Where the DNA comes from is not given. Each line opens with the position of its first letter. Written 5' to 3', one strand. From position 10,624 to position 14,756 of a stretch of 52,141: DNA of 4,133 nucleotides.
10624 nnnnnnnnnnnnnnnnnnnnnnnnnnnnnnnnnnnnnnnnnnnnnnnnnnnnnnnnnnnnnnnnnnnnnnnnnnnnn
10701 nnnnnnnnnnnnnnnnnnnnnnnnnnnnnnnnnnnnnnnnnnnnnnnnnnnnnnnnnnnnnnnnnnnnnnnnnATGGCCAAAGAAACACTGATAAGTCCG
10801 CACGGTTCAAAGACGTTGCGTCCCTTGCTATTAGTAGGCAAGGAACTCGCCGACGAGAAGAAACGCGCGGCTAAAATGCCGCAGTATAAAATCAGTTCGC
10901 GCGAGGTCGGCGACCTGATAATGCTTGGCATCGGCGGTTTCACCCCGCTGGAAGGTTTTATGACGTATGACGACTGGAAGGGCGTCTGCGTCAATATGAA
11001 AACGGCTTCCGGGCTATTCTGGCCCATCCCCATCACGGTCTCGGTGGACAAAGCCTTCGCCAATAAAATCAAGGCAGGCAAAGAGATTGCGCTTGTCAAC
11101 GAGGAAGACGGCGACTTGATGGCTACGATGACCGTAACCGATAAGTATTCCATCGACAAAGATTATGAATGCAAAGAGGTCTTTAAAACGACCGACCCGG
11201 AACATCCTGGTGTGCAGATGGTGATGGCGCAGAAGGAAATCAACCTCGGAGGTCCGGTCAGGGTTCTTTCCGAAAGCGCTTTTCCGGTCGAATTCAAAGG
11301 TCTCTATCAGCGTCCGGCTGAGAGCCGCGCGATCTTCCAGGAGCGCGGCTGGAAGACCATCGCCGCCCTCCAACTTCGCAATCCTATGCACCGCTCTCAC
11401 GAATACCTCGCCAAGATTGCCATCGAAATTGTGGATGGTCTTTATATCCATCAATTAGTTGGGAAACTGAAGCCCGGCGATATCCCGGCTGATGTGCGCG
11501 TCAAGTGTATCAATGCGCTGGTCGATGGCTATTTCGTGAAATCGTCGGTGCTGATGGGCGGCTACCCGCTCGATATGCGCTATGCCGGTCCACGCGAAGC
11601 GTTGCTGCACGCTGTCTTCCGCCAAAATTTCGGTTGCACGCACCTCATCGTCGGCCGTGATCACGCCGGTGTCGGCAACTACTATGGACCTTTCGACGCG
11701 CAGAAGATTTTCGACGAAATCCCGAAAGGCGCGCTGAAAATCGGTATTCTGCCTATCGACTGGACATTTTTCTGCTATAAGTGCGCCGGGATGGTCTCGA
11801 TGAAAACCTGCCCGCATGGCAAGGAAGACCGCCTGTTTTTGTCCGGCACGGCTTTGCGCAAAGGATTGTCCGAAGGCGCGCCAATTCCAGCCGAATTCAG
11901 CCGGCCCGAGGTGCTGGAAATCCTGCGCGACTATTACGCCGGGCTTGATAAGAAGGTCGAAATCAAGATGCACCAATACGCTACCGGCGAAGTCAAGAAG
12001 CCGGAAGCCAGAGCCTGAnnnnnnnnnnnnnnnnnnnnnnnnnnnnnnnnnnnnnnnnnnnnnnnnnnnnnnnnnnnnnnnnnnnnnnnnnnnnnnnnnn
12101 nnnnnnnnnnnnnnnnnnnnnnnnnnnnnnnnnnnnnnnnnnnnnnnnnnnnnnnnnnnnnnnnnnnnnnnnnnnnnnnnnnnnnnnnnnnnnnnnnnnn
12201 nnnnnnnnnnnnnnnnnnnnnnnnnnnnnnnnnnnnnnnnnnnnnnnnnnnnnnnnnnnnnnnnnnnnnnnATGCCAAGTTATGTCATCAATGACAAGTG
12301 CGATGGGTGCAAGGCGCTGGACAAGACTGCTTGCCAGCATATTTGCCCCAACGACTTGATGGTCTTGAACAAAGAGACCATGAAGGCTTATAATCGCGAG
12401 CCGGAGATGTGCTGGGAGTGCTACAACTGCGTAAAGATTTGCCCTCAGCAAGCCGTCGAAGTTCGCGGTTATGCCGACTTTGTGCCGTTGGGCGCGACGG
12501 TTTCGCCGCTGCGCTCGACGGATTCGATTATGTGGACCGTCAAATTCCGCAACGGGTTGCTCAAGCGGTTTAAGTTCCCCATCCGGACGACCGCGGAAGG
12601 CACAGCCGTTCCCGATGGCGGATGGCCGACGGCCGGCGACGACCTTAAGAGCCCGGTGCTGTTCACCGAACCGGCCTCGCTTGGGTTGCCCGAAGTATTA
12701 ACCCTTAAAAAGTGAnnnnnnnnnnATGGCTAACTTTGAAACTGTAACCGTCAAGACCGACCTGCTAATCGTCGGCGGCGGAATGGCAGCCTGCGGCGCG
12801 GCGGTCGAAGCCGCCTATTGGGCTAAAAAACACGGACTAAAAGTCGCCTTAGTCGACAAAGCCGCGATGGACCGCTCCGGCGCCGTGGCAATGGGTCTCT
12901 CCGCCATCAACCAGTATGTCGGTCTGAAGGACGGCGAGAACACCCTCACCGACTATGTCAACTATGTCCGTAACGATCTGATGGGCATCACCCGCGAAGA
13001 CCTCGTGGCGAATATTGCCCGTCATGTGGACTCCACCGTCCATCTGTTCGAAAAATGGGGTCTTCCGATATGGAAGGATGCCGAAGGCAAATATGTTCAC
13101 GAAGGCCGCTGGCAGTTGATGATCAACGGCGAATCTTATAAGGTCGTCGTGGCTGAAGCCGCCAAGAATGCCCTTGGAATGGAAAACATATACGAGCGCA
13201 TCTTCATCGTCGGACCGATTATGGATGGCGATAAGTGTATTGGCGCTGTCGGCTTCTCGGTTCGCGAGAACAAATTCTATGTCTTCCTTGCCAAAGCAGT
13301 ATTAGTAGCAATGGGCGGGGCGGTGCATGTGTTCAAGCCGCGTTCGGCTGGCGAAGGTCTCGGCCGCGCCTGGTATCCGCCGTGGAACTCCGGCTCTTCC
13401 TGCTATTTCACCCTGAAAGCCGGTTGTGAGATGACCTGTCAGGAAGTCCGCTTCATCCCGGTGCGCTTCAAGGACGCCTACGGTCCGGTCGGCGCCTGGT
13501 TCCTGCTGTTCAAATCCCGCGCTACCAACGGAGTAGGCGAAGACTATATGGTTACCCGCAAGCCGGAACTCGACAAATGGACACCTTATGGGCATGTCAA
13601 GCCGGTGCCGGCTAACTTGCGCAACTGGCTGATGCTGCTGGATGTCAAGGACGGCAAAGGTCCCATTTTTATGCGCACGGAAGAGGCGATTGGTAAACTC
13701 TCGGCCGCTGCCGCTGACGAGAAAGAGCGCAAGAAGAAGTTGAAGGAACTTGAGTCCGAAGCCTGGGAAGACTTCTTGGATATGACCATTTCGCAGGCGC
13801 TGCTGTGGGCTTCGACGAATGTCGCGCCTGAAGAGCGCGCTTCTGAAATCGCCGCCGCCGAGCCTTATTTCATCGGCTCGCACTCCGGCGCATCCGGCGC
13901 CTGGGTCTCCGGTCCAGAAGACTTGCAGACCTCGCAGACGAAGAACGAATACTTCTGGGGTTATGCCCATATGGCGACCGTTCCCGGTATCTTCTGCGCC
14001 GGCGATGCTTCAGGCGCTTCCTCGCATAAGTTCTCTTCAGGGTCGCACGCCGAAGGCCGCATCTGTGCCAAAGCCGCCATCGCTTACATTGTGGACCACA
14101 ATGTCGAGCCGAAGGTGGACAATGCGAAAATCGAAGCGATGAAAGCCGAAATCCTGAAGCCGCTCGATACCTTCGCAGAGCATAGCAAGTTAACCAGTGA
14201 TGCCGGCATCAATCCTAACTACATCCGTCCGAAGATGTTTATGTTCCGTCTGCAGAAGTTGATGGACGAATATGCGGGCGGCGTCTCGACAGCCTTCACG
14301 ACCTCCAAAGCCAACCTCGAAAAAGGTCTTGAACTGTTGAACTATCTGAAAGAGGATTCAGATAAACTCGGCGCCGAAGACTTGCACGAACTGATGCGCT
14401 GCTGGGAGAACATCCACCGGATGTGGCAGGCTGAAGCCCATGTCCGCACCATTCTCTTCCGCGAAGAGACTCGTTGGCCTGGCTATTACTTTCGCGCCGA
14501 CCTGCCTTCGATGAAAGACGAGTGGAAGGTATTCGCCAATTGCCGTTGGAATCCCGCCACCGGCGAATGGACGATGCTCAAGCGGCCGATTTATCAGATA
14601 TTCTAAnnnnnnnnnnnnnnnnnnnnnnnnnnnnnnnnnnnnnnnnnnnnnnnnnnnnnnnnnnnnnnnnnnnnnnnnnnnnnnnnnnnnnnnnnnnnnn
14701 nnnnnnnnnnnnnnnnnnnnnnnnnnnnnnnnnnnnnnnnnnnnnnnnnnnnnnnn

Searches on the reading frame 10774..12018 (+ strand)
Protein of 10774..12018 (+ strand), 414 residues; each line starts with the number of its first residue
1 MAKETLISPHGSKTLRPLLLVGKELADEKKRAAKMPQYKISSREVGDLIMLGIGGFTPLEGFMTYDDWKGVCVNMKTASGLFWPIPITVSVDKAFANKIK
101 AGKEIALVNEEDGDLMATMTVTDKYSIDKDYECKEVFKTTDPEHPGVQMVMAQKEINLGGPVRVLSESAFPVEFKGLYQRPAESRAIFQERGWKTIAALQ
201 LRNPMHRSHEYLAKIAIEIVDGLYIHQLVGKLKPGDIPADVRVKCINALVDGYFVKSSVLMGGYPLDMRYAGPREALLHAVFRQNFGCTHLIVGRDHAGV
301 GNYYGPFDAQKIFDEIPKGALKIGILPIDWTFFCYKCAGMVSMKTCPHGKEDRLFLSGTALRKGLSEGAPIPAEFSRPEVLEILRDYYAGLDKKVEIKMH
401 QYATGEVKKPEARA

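Call 10: search_protein_families(library=ncbifam, proteins=[window:10774-12018:+], max_evalue=1e-8)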
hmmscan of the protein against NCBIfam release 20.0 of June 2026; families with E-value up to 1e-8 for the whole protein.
window:10774-12018:+ (414 aa): 3 families
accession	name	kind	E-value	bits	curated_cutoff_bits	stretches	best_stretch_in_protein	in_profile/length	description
NF003166.0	PRK04149.1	subfamily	1.6e-151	504.2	387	1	5-394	3-388/393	sulfate adenylyltransferase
TIGR00339.1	sopT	equivalog_domain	8.4e-116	386.9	322.95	1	9-386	1-383/383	sulfate adenylyltransferase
NF004040.0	PRK05537.1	equivalog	3.1e-88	296.6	669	1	13-389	11-390/572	bifunctional sulfate adenylyltransferase/adenylylsulfate kinase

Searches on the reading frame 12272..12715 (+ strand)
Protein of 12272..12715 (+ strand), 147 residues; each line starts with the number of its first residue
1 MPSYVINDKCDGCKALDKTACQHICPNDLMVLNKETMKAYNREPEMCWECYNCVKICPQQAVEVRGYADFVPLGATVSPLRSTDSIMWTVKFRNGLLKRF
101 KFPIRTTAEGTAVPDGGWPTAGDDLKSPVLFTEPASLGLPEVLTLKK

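Call 10: search_protein_families(library=ncbifam, proteins=[window:12272-12715:+], max_evalue=1e-8)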
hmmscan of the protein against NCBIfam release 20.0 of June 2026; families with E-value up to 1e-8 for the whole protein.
window:12272-12715:+ (147 aa): 1 family
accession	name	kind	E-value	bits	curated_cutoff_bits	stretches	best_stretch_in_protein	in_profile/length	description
TIGR02060.1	aprB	equivalog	4.3e-60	201.3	135.65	1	1-133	1-132/132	adenylyl-sulfate reductase subunit beta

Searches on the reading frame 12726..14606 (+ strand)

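Call 10: search_protein_families(library=ncbifam, proteins=[window:12726-14606:+], max_evalue=1e-8)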
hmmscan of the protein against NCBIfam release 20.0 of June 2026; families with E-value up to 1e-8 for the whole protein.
window:12726-14606:+ (626 aa): 10 families
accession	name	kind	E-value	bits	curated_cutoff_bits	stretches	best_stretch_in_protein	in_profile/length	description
TIGR02061.1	aprA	equivalog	1.7e-272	905.4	641.75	1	12-625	1-615/616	adenylyl-sulfate reductase subunit alpha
NF005331.0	PRK06854.1-2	equivalog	7.4e-122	407.6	557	1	4-611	3-543/563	adenylyl-sulfate reductase subunit alpha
NF006131.0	PRK08275.1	equivalog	5e-53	180.3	587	1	5-623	5-553/577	fumarate reductase/succinate dehydrogenase flavoprotein subunit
NF010374.0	PRK13800.1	equivalog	7.3e-34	117.1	1196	2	5-259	8-262/898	fumarate reductase/succinate dehydrogenase flavoprotein subunit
NF004900.0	PRK06263.1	equivalog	3.6e-19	68.8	718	0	419-601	362-529/546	fumarate reductase (CoM/CoB) subunit TfrA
NF004724.0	PRK06069.1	subfamily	1.3e-17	63.2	826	1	8-204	3-204/577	succinate dehydrogenase/fumarate reductase flavoprotein subunit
NF005866.0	PRK07803.1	equivalog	1.3e-16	59.9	819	0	415-619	401-595/631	fumarate reductase/succinate dehydrogenase flavoprotein subunit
TIGR01812.1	sdhA_frdA_Gneg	subfamily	6.5e-15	54.6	567.3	1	12-207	1-198/568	succinate dehydrogenase or fumarate reductase, flavoprotein subunit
NF006383.0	PRK08626.1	equivalog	2.8e-10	39.1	663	0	154-205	174-225/657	fumarate reductase flavoprotein subunit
NF004613.0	PRK05945.1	equivalog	1.7e-09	36.8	824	0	10-207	3-204/575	succinate dehydrogenase/fumarate reductase flavoprotein subunit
